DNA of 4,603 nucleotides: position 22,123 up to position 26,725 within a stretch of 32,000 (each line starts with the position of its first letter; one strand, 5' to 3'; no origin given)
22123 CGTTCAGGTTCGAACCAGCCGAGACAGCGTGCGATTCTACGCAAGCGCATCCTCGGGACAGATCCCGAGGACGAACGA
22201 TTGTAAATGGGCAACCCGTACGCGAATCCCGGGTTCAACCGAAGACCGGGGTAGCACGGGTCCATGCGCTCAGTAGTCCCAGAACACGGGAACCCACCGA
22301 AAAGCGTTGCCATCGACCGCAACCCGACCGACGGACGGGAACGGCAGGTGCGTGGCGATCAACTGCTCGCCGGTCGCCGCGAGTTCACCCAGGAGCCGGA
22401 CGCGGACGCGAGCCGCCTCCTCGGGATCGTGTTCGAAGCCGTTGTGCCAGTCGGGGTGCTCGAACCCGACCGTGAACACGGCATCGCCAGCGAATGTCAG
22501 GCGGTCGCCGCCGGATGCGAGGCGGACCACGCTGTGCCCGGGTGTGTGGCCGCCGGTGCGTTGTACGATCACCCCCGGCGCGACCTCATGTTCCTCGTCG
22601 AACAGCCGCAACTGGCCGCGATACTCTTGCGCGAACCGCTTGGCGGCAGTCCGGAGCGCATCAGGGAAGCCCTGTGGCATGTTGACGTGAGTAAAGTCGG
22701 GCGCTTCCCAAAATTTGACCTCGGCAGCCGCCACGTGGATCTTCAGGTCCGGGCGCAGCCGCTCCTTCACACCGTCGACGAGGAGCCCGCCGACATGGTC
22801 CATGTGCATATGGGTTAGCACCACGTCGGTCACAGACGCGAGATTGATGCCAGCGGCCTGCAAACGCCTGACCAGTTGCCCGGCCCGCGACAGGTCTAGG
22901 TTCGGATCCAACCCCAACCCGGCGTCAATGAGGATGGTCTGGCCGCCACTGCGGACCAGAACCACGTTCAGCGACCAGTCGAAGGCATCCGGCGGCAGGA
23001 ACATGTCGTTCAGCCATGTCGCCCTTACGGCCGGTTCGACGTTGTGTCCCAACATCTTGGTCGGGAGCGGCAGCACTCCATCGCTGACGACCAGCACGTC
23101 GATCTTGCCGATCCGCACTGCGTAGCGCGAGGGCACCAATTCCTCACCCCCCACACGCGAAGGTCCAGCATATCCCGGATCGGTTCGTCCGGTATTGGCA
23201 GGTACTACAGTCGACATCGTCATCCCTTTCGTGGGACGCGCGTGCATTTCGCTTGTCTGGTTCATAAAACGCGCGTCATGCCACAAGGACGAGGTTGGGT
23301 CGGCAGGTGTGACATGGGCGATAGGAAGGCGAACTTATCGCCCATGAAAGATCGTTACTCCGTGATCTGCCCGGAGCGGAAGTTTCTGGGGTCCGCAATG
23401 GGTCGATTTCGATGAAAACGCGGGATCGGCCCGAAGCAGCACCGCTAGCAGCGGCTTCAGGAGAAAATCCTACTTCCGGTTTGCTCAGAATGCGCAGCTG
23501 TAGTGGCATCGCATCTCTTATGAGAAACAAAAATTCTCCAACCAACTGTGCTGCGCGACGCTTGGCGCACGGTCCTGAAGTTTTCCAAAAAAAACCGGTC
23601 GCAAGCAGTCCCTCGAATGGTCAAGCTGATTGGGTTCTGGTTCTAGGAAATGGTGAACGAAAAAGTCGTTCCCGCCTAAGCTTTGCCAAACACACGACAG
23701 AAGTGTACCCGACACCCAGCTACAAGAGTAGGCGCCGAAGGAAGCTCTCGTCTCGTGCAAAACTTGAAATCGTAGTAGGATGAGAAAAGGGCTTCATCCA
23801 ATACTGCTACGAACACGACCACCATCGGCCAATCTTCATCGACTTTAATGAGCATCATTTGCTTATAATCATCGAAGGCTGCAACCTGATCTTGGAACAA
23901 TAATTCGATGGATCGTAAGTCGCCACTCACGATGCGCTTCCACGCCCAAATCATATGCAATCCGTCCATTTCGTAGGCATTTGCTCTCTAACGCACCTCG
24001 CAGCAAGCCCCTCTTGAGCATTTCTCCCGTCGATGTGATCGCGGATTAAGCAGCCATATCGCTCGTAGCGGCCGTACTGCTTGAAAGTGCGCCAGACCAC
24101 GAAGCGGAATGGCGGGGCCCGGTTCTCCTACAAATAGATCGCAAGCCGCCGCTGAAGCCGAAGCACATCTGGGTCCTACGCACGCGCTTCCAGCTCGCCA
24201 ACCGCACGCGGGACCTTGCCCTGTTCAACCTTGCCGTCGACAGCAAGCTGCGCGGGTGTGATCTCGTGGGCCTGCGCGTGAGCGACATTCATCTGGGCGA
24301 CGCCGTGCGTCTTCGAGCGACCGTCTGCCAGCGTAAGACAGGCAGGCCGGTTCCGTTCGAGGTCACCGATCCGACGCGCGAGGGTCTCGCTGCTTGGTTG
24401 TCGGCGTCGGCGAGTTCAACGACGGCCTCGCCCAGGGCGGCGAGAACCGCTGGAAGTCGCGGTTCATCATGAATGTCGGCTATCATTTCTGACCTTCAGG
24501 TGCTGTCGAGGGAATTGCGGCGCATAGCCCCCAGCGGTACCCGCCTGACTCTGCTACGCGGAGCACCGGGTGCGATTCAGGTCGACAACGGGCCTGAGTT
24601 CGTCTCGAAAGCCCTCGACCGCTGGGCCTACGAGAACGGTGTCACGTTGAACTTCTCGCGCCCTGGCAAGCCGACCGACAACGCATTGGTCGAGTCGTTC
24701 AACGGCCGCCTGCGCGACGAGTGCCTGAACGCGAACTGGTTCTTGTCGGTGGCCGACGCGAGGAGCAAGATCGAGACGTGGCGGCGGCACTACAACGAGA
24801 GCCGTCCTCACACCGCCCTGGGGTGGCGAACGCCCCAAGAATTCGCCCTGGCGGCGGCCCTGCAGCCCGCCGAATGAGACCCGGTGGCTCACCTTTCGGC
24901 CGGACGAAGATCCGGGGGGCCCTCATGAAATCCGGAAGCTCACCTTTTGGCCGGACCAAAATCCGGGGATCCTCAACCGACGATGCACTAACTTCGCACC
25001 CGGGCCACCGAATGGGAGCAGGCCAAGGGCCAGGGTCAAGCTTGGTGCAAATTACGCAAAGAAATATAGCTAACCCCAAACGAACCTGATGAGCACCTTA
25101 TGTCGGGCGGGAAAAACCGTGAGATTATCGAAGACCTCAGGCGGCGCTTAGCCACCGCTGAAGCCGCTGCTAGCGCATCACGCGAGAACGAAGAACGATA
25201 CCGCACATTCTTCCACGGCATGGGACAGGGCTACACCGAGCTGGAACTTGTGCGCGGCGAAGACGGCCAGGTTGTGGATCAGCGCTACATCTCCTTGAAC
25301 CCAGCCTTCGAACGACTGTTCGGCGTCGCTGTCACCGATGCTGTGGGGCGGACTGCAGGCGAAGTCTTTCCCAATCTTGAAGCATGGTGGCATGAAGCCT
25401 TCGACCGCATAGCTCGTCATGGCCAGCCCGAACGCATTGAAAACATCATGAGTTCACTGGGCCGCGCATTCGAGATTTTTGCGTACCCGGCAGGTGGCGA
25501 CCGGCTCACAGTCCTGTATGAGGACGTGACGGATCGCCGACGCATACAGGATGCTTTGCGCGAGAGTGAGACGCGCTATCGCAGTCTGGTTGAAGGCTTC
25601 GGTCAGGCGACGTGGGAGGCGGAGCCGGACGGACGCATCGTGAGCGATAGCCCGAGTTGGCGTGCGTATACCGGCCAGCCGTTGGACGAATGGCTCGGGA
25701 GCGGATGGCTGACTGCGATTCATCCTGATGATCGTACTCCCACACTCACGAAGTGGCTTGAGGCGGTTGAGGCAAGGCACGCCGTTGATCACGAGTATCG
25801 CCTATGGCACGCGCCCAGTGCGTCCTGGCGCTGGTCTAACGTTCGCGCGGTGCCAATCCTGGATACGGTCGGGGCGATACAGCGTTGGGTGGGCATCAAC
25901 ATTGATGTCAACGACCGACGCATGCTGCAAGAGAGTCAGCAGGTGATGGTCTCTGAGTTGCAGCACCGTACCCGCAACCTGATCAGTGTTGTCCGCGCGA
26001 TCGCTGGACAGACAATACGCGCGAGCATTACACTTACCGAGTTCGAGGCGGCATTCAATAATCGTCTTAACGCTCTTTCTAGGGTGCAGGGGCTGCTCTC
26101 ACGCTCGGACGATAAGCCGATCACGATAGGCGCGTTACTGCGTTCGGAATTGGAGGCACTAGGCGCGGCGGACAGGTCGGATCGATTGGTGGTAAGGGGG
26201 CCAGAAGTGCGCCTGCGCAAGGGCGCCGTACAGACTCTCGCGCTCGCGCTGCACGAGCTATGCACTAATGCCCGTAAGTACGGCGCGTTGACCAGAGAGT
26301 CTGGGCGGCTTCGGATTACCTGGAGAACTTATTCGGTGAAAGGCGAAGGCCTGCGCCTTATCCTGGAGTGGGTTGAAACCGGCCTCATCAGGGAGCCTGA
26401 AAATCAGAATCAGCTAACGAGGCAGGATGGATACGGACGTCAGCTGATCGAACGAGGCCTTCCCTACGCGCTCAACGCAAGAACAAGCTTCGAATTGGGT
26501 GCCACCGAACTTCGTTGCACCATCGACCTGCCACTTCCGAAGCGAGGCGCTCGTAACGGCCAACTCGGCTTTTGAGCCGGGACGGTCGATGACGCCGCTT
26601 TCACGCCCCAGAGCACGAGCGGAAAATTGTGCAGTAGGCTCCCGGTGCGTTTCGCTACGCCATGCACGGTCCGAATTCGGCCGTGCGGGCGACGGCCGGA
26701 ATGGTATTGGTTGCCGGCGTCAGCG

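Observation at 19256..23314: Four exact ECF41-type promoters define a compact local regulon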

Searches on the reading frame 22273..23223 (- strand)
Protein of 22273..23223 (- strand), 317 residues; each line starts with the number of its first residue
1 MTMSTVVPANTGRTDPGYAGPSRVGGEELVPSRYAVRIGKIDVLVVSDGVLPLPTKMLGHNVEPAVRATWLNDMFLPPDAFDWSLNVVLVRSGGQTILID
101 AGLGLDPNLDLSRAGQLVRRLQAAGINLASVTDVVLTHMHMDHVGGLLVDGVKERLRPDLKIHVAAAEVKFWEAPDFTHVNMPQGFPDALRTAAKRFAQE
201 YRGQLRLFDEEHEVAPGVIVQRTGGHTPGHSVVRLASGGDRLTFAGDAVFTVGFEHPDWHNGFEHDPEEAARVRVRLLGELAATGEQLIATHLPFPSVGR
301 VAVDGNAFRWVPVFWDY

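Call 8: search_protein_families(library=pfam, proteins=[window:22273-23223:-], max_evalue=0.01)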
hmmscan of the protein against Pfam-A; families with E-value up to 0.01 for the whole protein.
seq(317 aa): 3 families
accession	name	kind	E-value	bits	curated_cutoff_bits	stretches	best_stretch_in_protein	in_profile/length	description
PF00753.33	Lactamase_B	-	3.9e-26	92.7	22.7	1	86-274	7-178/196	Metallo-beta-lactamase superfamily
PF12706.13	Lactamase_B_2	-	1.2e-06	28.8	27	1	96-248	2-143/200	Beta-lactamase superfamily domain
PF23023.1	Anti-Pycsar_Apyc1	-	0.0082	16.1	50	0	118-168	41-93/250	Anti-Pycsar protein Apyc1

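Call 9: search_protein_families(library=ncbifam, proteins=[window:22273-23223:-], max_evalue=0.01)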
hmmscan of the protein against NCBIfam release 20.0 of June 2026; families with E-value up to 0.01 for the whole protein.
seq(317 aa): 24 families
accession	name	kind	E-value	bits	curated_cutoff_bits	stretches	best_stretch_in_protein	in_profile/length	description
NF047979.1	lactonase_AidB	equivalog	1.4e-35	122.9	360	1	36-312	4-270/271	AidB family quorum-quenching N-acyl homoserine lactonase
NF047919.1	lactonase_YtnP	equivalog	1.3e-19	70.5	425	1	86-287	48-248/274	YtnP family quorum-quenching lactonase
NF047925.1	pyridox_lacton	equivalog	3.4e-08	33.6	325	1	118-283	76-242/268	4-pyridoxolactonase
NF045699.1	AHLLactAiiA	equivalog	2.3e-07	30.3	375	0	113-146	78-111/251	quorum-quenching N-acyl homoserine lactonase AiiA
NF045700.1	AHLLactAttM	equivalog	4e-06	26.5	390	1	114-146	77-109/257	AttM family quorum-quenching N-acyl homoserine lactonase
TIGR03413.1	GSH_gloB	equivalog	5.3e-06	26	200.8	1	111-147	27-60/248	hydroxyacylglutathione hydrolase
NF012229.1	bla_class_B_core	domain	9.5e-06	25.8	100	1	86-147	16-68/139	metallo-beta-lactamase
NF000806.0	PRK00055.2-4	equivalog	6.5e-05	22.3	363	1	87-147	22-70/280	ribonuclease Z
TIGR02651.1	RNase_Z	equivalog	7.9e-05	21.8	292.95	1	89-148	22-69/302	ribonuclease Z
NF033105.1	bla_subclass_B3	equivalog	0.00011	21.6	240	1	85-147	23-78/257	subclass B3 metallo-beta-lactamase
NF053820.1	MBLfold_Strvi7410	exception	0.00025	20.5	525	1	87-168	26-100/343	Strvi_7410 family MBL fold metallo-hydrolase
NF041257.1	GntH_guanitoxin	equivalog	0.00032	19.7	333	1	118-147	55-84/374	guanitoxin biosynthesis MBL fold metallo-hydrolase GntH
NF000469.2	CAR_gen_B3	exception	0.00074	18.6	500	1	69-147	47-129/311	CAR family subclass B3 metallo-beta-lactamase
NF000801.0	PRK00055.1-3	equivalog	0.00095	18.3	252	1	119-148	42-71/307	ribonuclease Z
NF033185.1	B3_Acin_new2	exception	0.001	18.3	625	1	86-147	52-106/285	putative subclass B3 metallo-beta-lactamase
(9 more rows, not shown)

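Call 31: find_related_loci(query=window:22273-23217:-, collection=metagenome_contigs, flank=5000)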
Query seq(315 aa) (315 aa) in metagenome_contigs; peptide patterns used: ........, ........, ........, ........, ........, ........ (x = any residue, [..] = any of these).
600 stretches matched a pattern (row limit reached: there are more); 548 encode a relative of the query (tblastn E <= 1e-3); the best 80 are kept; 80 distinct loci.
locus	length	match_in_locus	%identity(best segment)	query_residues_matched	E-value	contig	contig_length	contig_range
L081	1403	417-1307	88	19-315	0e+0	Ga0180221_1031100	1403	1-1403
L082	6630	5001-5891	87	19-315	1e-174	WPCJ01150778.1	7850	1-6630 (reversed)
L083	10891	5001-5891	85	19-315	2e-173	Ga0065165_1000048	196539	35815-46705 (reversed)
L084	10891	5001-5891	86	19-315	3e-173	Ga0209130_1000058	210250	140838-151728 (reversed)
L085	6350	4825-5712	86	20-315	1e-173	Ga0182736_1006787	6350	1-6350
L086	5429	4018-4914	84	17-315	7e-175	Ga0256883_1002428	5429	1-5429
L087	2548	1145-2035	84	19-315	0e+0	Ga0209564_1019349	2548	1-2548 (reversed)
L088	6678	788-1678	84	19-315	1e-169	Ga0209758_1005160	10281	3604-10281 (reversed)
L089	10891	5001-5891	85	19-315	4e-169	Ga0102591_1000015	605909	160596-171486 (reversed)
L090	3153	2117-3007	84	19-315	9e-178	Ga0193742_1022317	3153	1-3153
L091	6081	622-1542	82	7-315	1e-169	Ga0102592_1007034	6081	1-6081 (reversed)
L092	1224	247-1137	84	19-315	0e+0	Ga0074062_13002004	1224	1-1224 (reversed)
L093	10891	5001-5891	84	19-315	5e-168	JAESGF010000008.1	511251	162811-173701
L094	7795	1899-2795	83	17-315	9e-168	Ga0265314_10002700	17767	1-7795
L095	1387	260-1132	84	25-315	0e+0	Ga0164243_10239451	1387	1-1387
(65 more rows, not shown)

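Call 46: search_solved_structures(query=window:22273-23217:-, max_evalue=0.00001)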
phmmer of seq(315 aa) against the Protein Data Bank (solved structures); distinct sequences matched with E-value up to 0.00001: 10.
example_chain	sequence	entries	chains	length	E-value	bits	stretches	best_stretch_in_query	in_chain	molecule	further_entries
7y7u_A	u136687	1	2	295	5.7e-36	127.7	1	34-315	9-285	MBL fold metallo-hydrolase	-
5hif_A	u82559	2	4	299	1.7e-33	119.5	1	28-313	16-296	reconstructed lactonase ancestor, Anc1-MPH | dihydrocoumarin hydrolase, AncDHCH1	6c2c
4o98_A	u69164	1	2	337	1.7e-33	119.5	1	27-312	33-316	organophosphorus hydrolase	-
4le6_A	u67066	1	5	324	2.4e-33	119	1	26-312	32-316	Organophosphorus hydrolase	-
4zo2_A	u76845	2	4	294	6.7e-33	117.6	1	34-311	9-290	Acylhomoserine lactonase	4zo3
8zu4_A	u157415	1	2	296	6.8e-32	114.3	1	28-313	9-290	Methyl parathion hydrolase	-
8zu5_A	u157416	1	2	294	8.5e-31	110.6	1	28-313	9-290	Methyl parathion hydrolase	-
1p9e_A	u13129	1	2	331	2.5e-30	109.1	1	28-313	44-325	Methyl Parathion Hydrolase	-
4xuk_A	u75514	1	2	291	6.5e-30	107.7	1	79-313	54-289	Putative hydrolase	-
3esh_A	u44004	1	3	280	2.9e-14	56.3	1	85-276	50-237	Protein similar to metal-dependent hydrolase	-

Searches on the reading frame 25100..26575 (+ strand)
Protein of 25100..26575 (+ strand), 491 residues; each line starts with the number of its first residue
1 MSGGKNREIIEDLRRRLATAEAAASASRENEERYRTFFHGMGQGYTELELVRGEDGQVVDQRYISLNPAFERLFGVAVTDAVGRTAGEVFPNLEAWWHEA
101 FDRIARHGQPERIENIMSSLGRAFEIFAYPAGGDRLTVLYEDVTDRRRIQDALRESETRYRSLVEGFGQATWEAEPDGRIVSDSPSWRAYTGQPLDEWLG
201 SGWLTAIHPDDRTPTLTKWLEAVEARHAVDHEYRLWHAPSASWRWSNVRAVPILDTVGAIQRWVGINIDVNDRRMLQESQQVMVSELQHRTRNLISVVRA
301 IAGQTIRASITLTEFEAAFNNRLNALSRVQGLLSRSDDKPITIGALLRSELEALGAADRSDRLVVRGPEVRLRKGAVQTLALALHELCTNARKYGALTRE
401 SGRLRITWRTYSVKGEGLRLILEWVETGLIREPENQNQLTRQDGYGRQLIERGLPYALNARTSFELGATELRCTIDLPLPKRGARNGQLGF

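Call 26: search_protein_families(library=pfam, proteins=[window:25100-26575:+], max_evalue=0.001)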
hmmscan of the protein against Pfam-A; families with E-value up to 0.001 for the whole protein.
window:25100-26575:+ (491 aa): 7 families
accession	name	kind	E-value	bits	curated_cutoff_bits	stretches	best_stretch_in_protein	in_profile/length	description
PF07536.20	HWE_HK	-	1.1e-18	68.2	22.8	1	286-369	1-83/83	HWE histidine kinase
PF08448.16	PAS_4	-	4.4e-17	62.7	23.1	2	170-274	7-109/110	PAS fold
PF08447.18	PAS_3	-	1.5e-15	57.6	25.6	1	184-267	5-89/89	PAS fold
PF00989.32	PAS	-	8.2e-11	42.4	22.6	1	159-269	2-112/113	PAS fold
PF13188.13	PAS_8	-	3.9e-07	30.2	21.8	1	32-103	1-60/65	PAS domain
PF13426.13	PAS_9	-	2.1e-06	28.4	27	0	61-144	11-102/103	PAS domain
PF13581.12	HATPase_c_2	-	8.1e-05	23.1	27.4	0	370-420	22-69/127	Histidine kinase-like ATPase domain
